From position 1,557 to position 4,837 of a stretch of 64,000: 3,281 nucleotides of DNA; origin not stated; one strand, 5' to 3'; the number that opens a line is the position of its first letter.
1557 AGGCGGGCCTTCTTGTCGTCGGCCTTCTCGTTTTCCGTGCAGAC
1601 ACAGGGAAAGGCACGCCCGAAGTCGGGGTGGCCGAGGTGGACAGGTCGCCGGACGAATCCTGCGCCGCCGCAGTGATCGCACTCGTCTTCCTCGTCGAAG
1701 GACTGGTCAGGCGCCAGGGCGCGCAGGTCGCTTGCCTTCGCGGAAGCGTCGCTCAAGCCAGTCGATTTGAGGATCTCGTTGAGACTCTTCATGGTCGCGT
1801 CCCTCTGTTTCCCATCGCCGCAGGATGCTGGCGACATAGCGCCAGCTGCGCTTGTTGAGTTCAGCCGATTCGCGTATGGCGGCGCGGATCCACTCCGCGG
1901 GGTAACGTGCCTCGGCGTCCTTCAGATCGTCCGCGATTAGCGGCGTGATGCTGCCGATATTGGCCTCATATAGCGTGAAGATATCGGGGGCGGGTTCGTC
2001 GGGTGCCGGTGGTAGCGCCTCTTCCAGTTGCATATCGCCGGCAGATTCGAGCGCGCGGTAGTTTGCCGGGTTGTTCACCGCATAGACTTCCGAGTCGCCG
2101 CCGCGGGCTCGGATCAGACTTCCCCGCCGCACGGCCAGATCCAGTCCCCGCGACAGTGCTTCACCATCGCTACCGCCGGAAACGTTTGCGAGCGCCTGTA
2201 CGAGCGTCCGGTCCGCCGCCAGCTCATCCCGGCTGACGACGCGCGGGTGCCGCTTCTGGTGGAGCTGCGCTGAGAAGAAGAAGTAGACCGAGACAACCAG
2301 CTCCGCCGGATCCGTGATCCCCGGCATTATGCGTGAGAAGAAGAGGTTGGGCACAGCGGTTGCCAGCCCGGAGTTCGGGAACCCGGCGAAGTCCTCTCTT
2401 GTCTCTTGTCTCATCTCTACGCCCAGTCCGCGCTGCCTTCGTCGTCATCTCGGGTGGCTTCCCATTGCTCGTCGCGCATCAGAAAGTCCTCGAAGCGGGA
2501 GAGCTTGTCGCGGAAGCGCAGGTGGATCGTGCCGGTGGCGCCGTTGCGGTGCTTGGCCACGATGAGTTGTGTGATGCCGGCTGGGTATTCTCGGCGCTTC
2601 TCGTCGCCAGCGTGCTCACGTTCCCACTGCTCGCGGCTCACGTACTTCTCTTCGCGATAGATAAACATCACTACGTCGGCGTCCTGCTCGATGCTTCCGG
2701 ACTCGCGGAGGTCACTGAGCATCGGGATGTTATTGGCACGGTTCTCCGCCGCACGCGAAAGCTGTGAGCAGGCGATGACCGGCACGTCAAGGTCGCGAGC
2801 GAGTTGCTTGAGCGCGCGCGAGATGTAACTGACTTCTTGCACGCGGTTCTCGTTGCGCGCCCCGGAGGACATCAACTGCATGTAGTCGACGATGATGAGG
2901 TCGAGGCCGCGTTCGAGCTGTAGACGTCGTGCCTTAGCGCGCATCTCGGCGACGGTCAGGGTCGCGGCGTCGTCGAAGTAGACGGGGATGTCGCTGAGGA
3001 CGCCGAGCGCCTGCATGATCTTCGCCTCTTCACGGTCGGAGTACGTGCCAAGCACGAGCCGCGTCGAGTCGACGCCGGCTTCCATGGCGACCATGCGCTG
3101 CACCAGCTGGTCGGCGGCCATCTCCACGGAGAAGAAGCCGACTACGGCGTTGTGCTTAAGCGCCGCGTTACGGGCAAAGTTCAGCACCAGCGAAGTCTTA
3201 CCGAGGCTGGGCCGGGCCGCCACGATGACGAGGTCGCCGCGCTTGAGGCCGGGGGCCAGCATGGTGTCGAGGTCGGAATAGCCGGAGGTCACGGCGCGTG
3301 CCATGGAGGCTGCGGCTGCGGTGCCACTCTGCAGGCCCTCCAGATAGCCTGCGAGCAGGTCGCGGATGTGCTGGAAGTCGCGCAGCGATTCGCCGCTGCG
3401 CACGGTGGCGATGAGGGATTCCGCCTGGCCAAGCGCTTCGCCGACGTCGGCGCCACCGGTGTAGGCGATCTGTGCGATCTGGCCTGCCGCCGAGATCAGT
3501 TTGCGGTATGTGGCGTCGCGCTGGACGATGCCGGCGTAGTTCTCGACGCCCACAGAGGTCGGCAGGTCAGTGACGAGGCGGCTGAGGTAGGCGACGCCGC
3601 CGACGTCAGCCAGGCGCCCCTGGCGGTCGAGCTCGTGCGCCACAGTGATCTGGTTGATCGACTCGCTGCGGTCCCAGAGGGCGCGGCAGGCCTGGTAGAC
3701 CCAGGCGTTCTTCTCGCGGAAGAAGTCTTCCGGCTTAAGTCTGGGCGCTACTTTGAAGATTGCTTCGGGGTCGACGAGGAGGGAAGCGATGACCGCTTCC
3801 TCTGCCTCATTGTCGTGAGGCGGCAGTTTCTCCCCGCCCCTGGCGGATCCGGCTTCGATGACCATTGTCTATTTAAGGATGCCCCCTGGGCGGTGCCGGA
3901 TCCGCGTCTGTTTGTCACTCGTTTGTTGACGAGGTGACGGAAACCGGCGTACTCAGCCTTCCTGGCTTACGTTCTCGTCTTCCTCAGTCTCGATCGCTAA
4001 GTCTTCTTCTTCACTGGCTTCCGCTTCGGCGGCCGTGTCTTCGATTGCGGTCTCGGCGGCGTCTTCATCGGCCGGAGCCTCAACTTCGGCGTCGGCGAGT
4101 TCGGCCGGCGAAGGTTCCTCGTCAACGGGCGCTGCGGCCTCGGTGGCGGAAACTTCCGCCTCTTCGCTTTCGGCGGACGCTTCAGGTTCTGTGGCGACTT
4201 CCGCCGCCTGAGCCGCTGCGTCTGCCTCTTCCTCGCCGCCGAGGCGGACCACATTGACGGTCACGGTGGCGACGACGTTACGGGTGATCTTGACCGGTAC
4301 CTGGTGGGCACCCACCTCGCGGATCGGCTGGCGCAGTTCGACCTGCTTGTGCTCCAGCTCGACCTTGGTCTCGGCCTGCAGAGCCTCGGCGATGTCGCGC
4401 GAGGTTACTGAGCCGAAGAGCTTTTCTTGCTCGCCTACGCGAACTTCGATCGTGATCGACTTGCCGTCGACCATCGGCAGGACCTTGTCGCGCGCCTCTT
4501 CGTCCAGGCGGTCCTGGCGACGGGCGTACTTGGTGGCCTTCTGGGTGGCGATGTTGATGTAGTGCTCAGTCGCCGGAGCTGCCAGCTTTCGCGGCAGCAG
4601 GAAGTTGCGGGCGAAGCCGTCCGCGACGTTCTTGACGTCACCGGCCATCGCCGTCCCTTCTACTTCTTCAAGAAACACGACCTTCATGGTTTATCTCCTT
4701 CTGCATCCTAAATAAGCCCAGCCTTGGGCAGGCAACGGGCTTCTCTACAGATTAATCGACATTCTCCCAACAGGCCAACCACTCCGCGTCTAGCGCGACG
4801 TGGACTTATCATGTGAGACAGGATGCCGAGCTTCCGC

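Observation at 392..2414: Helicase-loader gene with an internally duplicated DnaC/IstB-type AAA+ module plus Zn-finger, next to a DnaD-domain gene and dnaB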

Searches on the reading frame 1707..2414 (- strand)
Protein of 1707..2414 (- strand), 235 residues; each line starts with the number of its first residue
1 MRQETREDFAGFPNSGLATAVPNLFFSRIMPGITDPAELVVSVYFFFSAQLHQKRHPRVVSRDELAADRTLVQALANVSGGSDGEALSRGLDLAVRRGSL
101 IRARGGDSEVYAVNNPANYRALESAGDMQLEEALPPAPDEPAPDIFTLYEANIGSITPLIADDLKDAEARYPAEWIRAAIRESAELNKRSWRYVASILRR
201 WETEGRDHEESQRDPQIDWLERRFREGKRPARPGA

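Call 3: search_protein_families(library=pfam, proteins=[window:1707-2414:-], max_evalue=0.01)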
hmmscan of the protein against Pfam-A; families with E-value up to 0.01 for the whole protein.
window:1707-2414:- (235 aa): 1 family
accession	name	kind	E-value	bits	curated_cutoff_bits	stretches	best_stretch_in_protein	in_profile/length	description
PF07261.16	DnaB_2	-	4.4e-08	33.1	22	1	146-205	1-63/74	Replication initiation and membrane attachment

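Call 4: search_protein_families(library=ncbifam, proteins=[window:1707-2414:-], max_evalue=0.01)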
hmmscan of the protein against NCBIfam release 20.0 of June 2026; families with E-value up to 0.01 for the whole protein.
window:1707-2414:- (235 aa): 1 family
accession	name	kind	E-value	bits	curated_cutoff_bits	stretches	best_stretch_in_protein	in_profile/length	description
TIGR01446.1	DnaD_dom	domain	2.1e-10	40.7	24.95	1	145-205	1-64/73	DnaD domain protein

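Call 38: search_protein_families(library=phrogs, proteins=[window:1707-2414:-], max_evalue=0.001)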
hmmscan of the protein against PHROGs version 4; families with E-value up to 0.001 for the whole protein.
window:1707-2414:- (235 aa): 7 families
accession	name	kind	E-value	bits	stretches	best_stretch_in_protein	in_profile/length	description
phrog_186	-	DNA, RNA and nucleotide metabolism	1.1e-11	46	1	142-207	170-236/308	DnaD-like helicase loader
phrog_2562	-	DNA, RNA and nucleotide metabolism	1.7e-07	32.2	1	141-213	190-263/290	replication initiation protein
phrog_6251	-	DNA, RNA and nucleotide metabolism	2.2e-06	28.4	1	143-204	193-255/284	replisome organizer DnaA-like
phrog_6493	-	DNA, RNA and nucleotide metabolism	4.1e-06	27.3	1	139-211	149-220/261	DnaD-like helicase loader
phrog_4016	-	DNA, RNA and nucleotide metabolism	6.3e-06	27.1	1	168-228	59-114/159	replication initiation protein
phrog_25071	-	unknown function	7.1e-06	26.8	1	136-205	85-156/223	-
phrog_29927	-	DNA, RNA and nucleotide metabolism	9.4e-05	23.6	1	139-217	40-120/142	replication initiation protein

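Call 54: search_solved_structures(query=A3, max_evalue=10, show_alignments=3)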
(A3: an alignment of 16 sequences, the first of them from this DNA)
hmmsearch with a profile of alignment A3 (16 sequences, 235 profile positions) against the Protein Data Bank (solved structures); distinct sequences matched with E-value up to 10: 6.
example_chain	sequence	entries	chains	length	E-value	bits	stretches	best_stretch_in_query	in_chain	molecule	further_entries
2zc2_A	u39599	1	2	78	3.7e-08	36.7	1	149-207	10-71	DnaD-like replication protein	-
8ojj_A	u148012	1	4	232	2.9e-07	33.7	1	127-221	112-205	DNA replication protein DnaD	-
2i5u_A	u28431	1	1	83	2.3e-05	27.5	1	173-212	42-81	DnaD domain protein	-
7dns_A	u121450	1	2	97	0.039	16.9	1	152-208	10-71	de novo designed protein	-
7bqm_A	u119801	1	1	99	0.09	15.7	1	154-209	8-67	Chantal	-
3n28_A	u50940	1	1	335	1.3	11.9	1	14-138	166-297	Phosphoserine phosphatase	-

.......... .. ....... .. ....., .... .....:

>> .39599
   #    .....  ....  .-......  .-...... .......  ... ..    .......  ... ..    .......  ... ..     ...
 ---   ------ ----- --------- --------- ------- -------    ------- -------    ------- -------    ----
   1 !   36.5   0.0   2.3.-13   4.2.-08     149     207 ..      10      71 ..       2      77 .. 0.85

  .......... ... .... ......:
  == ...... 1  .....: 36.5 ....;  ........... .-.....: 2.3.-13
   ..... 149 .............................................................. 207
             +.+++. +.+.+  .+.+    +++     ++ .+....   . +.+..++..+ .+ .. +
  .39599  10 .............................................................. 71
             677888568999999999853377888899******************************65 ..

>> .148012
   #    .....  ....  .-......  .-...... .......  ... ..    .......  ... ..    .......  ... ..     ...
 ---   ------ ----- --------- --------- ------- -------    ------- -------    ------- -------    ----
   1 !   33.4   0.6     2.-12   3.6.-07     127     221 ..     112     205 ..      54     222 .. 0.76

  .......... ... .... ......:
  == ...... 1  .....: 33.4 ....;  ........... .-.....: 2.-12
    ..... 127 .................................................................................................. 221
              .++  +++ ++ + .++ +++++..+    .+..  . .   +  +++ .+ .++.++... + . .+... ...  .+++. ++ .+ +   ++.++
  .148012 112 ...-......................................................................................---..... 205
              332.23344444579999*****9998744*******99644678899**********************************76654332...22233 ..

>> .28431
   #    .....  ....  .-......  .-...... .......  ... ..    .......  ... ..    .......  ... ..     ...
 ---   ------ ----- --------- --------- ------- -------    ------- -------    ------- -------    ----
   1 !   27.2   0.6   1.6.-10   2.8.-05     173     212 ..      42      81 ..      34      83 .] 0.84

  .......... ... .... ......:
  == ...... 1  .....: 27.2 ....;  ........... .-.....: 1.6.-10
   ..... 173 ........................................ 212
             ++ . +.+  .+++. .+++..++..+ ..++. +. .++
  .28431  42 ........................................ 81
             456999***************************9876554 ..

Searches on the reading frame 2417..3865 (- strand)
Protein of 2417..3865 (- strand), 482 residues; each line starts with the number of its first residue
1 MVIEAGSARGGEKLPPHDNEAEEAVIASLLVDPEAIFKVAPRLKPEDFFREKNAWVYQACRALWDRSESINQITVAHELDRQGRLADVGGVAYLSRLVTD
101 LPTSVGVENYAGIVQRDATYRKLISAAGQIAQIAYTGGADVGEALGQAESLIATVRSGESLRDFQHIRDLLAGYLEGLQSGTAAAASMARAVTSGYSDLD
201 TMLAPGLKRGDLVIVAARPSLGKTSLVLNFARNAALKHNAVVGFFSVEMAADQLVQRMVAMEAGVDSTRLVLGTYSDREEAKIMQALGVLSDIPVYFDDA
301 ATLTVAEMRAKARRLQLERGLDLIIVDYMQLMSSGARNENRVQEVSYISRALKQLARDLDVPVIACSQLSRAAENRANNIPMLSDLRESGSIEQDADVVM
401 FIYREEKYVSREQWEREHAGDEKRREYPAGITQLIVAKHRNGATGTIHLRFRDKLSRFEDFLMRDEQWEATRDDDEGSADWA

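Call 3: search_protein_families(library=pfam, proteins=[window:2417-3865:-], max_evalue=0.01)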
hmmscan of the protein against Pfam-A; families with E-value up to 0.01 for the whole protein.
window:2417-3865:- (482 aa): 4 families
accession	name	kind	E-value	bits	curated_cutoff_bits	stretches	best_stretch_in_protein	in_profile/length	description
PF03796.21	DnaB_C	-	7.8e-97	324.1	27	1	192-460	2-255/255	DnaB-like helicase C terminal domain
PF00772.26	DnaB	-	8e-28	96.9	23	1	15-115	2-102/103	DnaB-like helicase N terminal domain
PF13481.12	AAA_25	-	4.2e-15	56.3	27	1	206-370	28-191/195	AAA domain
PF06745.19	ATPase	-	2.2e-05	24.4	26.6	1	193-269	2-76/231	KaiC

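Call 4: search_protein_families(library=ncbifam, proteins=[window:2417-3865:-], max_evalue=0.01)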
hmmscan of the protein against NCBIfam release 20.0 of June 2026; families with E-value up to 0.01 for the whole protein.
window:2417-3865:- (482 aa): 23 families
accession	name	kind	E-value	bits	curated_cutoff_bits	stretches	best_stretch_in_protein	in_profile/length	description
TIGR00665.1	DnaB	equivalog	1.4e-144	482.2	385.25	1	14-460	1-432/435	replicative DNA helicase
NF005852.0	PRK07773.1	equivalog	5.2e-137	458.5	780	2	11-391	20-398/886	replicative DNA helicase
NF004384.0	PRK05748.1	equivalog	5.9e-137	456.9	525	1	12-467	7-448/452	replicative DNA helicase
NF006606.0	PRK09165.1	equivalog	4.4e-118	395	540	1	13-466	19-492/497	replicative DNA helicase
TIGR03600.1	phage_DnaB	exception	3.5e-114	382.1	498.65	1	20-451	3-421/421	phage replicative helicase, DnaB family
NF004109.0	PRK05595.1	equivalog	1.4e-113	379.9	737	1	16-461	9-438/444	replicative DNA helicase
NF006443.0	PRK08760.1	equivalog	6e-102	341.4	741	1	13-461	31-467/476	replicative DNA helicase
NF040583.1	dnaB_SPI-7_type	exception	7.8e-100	334.9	655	1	16-461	2-434/434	SPI-7-type island replicative DNA helicase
NF005369.0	PRK06904.1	equivalog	1.4e-99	334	809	1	13-462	23-465/474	replicative DNA helicase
NF006306.0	PRK08506.1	equivalog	2.8e-99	332.9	596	1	20-466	8-456/472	replicative DNA helicase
NF005945.0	PRK08006.1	equivalog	3.3e-99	332.9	898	1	11-461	23-463/471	replicative DNA helicase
NF005424.0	PRK07004.1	equivalog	4.4e-98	328.8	834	1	13-463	13-453/460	replicative DNA helicase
NF006458.0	PRK08840.1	equivalog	5.2e-98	328.7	884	1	13-461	18-456/464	replicative DNA helicase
NF004967.0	PRK06321.1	equivalog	5.9e-88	295.8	751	1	13-461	14-465/472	replicative DNA helicase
NF005240.0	PRK06749.1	subfamily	1.3e-76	258.1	686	1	19-459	6-425/428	replicative DNA helicase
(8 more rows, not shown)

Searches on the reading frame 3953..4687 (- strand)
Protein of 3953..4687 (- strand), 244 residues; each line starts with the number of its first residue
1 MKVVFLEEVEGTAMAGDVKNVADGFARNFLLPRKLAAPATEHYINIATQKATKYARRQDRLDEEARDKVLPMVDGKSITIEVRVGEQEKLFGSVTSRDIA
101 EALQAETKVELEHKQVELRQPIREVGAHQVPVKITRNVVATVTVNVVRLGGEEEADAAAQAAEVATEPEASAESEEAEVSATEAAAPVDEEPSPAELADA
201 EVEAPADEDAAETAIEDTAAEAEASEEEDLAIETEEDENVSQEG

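Call 3: search_protein_families(library=pfam, proteins=[window:3953-4687:-], max_evalue=0.01)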
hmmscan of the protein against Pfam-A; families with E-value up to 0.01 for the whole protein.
window:3953-4687:- (244 aa): 2 families
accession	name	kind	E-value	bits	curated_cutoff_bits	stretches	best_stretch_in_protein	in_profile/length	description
PF03948.19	Ribosomal_L9_C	-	5e-24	85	23.2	1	75-147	13-85/86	Ribosomal protein L9, C-terminal domain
PF01281.25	Ribosomal_L9_N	-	2.8e-17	62.4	20.7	1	1-45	1-45/47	Ribosomal protein L9, N-terminal domain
